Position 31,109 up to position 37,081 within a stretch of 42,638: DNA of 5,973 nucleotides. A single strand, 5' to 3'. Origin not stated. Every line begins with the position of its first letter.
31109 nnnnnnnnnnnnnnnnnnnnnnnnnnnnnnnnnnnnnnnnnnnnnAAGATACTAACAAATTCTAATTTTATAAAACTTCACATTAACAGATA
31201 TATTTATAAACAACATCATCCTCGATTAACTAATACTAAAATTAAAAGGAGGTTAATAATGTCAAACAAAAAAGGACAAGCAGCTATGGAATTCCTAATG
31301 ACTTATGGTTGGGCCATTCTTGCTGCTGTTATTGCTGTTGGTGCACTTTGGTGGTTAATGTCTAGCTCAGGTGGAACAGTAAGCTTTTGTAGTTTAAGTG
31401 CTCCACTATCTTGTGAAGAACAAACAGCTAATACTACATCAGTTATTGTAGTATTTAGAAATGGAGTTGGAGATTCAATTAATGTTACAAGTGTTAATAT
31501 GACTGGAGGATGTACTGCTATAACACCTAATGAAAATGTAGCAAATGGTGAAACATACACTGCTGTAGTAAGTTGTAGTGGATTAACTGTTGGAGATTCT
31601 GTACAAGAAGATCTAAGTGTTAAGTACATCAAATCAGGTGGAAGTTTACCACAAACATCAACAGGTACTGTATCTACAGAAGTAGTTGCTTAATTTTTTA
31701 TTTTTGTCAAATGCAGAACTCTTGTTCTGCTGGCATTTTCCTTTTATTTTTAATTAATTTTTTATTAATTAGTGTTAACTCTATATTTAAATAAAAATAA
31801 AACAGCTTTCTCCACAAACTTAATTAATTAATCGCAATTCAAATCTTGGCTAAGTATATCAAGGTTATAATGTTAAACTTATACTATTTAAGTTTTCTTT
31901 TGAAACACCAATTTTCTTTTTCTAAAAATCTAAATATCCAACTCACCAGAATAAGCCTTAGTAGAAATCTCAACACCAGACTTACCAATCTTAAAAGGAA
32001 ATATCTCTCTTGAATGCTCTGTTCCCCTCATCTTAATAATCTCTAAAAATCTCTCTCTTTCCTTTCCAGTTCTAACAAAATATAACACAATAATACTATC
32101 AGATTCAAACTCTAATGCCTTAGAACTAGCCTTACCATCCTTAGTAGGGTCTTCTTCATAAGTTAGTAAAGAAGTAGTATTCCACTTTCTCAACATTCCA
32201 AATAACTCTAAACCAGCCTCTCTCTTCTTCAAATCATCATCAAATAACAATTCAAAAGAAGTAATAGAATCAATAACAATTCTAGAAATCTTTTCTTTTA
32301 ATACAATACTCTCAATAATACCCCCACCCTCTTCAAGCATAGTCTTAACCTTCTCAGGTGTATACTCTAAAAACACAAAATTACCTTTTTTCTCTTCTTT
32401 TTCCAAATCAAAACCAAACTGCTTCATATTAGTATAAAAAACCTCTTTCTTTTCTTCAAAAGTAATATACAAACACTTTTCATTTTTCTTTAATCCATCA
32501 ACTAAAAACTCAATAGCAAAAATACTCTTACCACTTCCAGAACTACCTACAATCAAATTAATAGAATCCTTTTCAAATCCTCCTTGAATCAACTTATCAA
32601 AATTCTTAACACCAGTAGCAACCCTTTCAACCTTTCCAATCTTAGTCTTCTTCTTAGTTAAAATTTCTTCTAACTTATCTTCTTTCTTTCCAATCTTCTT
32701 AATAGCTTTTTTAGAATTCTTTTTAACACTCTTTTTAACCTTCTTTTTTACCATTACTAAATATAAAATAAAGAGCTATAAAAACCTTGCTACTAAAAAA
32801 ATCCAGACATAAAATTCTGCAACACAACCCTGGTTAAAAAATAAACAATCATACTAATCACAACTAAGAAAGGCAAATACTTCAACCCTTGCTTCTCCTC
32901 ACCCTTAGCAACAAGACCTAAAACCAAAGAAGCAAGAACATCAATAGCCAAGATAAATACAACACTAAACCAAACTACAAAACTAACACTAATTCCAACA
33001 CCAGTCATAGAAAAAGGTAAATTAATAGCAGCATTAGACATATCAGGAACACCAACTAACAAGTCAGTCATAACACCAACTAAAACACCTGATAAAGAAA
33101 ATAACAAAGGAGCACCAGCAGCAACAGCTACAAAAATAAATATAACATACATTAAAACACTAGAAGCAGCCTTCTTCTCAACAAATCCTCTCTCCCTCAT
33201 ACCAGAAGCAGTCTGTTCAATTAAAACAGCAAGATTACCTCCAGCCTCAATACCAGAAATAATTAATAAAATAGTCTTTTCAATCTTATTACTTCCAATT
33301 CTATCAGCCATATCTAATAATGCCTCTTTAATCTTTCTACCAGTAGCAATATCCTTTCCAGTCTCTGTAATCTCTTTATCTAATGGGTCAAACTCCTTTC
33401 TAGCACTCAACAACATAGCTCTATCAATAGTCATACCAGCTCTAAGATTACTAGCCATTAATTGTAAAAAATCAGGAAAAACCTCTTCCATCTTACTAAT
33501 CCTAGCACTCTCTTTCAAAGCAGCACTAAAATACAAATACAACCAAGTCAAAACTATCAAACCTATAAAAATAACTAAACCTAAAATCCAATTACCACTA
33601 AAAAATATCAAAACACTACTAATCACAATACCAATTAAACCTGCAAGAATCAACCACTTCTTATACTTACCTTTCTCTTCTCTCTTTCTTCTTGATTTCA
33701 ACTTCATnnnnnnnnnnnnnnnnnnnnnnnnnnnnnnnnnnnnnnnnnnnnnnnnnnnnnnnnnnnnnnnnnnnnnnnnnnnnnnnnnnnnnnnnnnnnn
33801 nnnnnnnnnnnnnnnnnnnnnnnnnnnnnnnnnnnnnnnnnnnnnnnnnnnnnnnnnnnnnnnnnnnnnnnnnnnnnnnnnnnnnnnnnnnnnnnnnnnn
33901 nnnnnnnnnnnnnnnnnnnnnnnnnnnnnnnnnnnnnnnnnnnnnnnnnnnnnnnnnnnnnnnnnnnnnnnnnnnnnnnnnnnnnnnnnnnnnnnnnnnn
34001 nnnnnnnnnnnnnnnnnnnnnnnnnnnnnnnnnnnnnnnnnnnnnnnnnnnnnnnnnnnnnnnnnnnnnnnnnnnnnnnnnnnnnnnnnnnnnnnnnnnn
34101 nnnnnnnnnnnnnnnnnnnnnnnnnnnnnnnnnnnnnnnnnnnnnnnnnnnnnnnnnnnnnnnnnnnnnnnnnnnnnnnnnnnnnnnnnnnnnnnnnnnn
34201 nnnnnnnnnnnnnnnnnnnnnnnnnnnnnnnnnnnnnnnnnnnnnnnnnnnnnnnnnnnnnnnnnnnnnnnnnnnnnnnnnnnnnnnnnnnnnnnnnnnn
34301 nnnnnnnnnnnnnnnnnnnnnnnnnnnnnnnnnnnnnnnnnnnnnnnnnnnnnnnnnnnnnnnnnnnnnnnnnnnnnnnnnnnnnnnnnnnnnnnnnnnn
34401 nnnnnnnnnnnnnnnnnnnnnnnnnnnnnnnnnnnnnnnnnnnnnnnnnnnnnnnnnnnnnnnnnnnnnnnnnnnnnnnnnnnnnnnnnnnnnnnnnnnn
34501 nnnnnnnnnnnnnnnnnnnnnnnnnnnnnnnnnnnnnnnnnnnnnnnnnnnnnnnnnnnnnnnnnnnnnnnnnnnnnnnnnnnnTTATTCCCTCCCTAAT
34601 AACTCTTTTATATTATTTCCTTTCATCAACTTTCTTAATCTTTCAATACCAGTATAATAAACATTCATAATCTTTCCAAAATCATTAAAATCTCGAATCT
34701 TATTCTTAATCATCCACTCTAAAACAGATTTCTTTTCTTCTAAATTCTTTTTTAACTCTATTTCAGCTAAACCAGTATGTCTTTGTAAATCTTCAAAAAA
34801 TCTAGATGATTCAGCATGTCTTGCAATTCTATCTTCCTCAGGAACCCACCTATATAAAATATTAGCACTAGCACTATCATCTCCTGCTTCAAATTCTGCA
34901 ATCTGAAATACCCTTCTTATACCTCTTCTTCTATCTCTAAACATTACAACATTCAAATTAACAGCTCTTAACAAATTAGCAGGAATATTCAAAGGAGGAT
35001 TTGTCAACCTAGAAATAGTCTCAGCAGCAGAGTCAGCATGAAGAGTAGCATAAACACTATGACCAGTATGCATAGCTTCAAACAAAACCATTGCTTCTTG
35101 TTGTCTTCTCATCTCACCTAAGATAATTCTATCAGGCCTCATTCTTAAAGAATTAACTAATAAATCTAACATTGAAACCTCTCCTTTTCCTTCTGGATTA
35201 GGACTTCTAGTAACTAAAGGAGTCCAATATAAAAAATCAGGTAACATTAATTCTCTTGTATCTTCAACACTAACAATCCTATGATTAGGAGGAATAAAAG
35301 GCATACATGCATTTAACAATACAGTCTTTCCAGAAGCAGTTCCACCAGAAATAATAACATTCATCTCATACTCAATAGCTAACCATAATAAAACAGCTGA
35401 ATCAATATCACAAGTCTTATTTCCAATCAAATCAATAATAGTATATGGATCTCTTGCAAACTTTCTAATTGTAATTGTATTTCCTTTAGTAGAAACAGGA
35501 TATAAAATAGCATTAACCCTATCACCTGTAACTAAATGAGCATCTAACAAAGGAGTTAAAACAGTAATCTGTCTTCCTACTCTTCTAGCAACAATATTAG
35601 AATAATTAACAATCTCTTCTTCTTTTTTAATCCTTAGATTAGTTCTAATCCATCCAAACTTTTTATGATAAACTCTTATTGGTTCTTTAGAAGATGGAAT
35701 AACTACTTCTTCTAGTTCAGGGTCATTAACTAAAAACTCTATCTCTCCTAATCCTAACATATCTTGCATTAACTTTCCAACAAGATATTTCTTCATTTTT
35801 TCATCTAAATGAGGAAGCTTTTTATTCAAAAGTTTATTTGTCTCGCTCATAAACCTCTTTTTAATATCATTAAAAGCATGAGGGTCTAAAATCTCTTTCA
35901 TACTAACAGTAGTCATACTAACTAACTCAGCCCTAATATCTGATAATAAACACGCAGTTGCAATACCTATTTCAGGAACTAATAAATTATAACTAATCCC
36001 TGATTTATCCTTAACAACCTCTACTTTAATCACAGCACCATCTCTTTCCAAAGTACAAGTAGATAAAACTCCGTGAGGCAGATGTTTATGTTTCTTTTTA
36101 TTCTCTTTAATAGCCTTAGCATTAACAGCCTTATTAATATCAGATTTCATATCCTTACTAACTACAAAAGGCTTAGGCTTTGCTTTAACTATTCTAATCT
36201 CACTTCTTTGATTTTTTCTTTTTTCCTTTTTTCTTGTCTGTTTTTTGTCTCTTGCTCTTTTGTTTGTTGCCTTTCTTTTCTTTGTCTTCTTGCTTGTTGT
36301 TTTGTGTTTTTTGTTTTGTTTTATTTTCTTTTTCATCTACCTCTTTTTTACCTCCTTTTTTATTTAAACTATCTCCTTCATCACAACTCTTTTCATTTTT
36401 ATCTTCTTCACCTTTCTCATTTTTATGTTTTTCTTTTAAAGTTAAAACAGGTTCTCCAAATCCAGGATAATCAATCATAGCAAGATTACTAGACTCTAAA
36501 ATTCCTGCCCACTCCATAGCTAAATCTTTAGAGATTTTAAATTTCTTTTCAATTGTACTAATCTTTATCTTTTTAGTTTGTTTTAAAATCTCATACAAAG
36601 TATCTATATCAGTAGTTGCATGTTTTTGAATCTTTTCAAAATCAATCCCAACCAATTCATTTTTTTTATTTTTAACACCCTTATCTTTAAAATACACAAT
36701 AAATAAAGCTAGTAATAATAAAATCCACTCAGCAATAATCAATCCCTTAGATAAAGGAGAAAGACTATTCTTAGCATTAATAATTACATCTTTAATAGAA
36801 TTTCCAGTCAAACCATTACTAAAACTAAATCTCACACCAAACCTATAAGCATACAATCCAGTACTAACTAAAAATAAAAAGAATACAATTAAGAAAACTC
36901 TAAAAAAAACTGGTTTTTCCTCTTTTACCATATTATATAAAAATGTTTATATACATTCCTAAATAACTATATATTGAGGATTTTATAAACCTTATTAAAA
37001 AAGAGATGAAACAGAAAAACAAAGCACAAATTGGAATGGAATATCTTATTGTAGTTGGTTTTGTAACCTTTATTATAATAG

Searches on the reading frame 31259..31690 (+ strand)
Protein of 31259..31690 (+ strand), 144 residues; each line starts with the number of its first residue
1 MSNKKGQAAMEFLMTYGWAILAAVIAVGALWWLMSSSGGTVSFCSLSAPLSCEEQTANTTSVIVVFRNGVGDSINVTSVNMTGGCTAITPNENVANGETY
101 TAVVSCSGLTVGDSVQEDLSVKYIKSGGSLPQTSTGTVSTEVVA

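Call 5: search_protein_families(library=pfam, proteins=[window:31259-31690:+], max_evalue=0.1)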
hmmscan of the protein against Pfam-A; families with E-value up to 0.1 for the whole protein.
window:31259-31690:+ (144 aa): 2 families
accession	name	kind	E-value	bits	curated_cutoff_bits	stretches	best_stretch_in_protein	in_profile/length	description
PF13205.12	Big_5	-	0.015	16.4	23.6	1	55-107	36-86/105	Bacterial Ig-like domain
PF07610.17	DUF1573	-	0.092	13.2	26.1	0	58-105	17-65/98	Protein of unknown function (DUF1573)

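Call 51: search_protein_families(library=ncbifam, proteins=[window:31259-31690:+], max_evalue=0.1)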
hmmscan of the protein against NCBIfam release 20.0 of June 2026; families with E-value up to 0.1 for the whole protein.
window:31259-31690:+ (144 aa): 1 family
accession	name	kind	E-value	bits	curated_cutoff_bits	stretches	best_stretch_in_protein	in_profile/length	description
NF008109.0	PRK10856.1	equivalog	0.021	14.5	208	1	11-65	111-165/334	cytoskeleton protein RodZ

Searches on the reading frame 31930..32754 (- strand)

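Call 5: search_protein_families(library=pfam, proteins=[window:31930-32754:-], max_evalue=0.1)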
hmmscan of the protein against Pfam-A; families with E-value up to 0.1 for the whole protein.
window:31930-32754:- (274 aa): 14 families
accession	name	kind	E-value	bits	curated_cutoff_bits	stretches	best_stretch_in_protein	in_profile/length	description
PF06745.19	ATPase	-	9.9e-55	185.8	26.6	1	45-266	1-229/231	KaiC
PF00154.27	RecA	-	1.1e-05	25.4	27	1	15-166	4-141/262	recA bacterial DNA recombination protein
PF08423.17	Rad51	-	1.2e-05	25.1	22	1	42-166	5-132/244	Rad51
PF13481.12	AAA_25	-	1.6e-05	25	27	1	50-167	20-155/195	AAA domain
PF13479.12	AAA_24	-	0.00066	20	27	1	67-178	6-87/195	AAA domain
PF03796.21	DnaB_C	-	0.0021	17.9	27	1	45-108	2-65/255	DnaB-like helicase C terminal domain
PF13173.12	AAA_14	-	0.0022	18.5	27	1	64-110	3-48/129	AAA domain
PF20720.3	nSTAND3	-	0.0041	17.3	27.2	1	61-113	15-68/155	Novel STAND NTPase 3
PF14417.12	MEDS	-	0.01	16.1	29.8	1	80-130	17-67/161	MEDS: MEthanogen/methylotroph, DcmR Sensory domain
PF07088.17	GvpD_P-loop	-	0.02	15.2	24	1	67-107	14-53/189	GvpD gas vesicle protein, P-loop domain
PF12846.13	AAA_10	-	0.022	14.2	27.5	1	55-140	13-90/362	AAA-like domain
PF05625.17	PAXNEB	-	0.024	14.1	28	0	45-110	19-85/366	PAXNEB protein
PF02463.25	SMC_N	-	0.029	14.3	40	1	46-84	7-47/220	RecF/RecN/SMC N terminal domain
PF13555.12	AAA_29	-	0.087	13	27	0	60-77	19-36/61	P-loop containing region of AAA domain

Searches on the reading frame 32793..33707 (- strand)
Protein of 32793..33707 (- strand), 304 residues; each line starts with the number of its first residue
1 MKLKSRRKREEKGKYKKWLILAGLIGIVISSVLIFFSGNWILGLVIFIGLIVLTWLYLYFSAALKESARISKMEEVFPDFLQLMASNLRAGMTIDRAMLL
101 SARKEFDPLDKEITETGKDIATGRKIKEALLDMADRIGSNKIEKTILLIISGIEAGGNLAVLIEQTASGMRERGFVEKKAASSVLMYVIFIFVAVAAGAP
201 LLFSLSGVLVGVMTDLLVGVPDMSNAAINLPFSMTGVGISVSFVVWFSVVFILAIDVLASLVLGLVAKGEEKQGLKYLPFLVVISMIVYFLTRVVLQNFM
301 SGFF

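Call 5: search_protein_families(library=pfam, proteins=[window:32793-33707:-], max_evalue=0.1)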
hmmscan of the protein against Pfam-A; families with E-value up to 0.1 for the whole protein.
window:32793-33707:- (304 aa): 2 families
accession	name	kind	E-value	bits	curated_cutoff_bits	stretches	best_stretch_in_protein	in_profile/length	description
PF00482.28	T2SSF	-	7.2e-16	58.7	25.2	1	80-205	1-123/125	Type II secretion system (T2SS), protein F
PF06667.17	PspB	-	0.072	13.6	25.6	1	44-75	9-40/73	Phage shock protein B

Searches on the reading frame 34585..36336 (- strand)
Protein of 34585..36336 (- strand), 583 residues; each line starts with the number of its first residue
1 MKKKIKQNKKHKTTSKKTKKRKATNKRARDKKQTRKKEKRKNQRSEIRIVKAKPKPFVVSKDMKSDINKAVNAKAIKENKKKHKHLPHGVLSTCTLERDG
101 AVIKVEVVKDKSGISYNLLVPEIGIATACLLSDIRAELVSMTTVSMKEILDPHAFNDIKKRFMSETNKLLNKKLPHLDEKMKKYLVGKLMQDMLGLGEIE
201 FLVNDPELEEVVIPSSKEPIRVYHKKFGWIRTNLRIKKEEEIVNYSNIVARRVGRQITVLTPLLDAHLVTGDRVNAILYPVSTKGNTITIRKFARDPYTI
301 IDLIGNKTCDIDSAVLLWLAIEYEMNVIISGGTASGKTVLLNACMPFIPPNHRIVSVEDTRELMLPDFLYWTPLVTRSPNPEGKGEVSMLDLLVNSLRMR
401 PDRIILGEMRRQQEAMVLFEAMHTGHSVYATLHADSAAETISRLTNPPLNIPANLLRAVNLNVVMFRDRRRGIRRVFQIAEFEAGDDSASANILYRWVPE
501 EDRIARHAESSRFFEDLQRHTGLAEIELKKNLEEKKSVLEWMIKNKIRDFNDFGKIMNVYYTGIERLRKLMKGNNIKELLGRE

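Call 5: search_protein_families(library=pfam, proteins=[window:34585-36336:-], max_evalue=0.1)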
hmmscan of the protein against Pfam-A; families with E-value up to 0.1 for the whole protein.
window:34585-36336:- (583 aa): 2 families
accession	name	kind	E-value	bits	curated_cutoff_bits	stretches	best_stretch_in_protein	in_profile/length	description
PF00437.27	T2SSE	-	4.8e-35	121.3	24.9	1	280-458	100-267/370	Type II/IV secretion system protein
PF23989.1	PilB3_C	-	0.00017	22.1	27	1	510-567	9-66/83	PilB3-like, C-terminal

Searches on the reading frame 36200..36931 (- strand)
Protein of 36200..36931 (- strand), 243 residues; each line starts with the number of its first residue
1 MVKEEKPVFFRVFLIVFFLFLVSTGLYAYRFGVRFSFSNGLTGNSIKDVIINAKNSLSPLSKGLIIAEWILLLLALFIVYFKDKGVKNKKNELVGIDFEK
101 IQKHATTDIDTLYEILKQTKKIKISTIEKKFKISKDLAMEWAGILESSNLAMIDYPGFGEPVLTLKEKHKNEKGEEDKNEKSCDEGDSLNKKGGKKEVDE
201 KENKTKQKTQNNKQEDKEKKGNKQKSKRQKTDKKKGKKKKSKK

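Call 30: search_protein_families(library=pfam, proteins=[window:36200-36931:-], max_evalue=0.001)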
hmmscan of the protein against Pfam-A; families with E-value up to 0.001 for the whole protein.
window:36200-36931:- (243 aa): 0 families

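Call 51: search_protein_families(library=ncbifam, proteins=[window:36200-36931:-], max_evalue=0.1)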
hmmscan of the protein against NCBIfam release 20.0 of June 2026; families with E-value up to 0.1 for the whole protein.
window:36200-36931:- (243 aa): 2 families
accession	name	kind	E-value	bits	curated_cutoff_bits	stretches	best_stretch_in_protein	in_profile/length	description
TIGR01651.1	CobT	equivalog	0.014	14.1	759.05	1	88-235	152-292/600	cobaltochelatase subunit CobT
NF035922.1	Trp_DH_ScyB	equivalog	0.016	14.3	600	1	84-137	285-338/346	tryptophan dehydrogenase ScyB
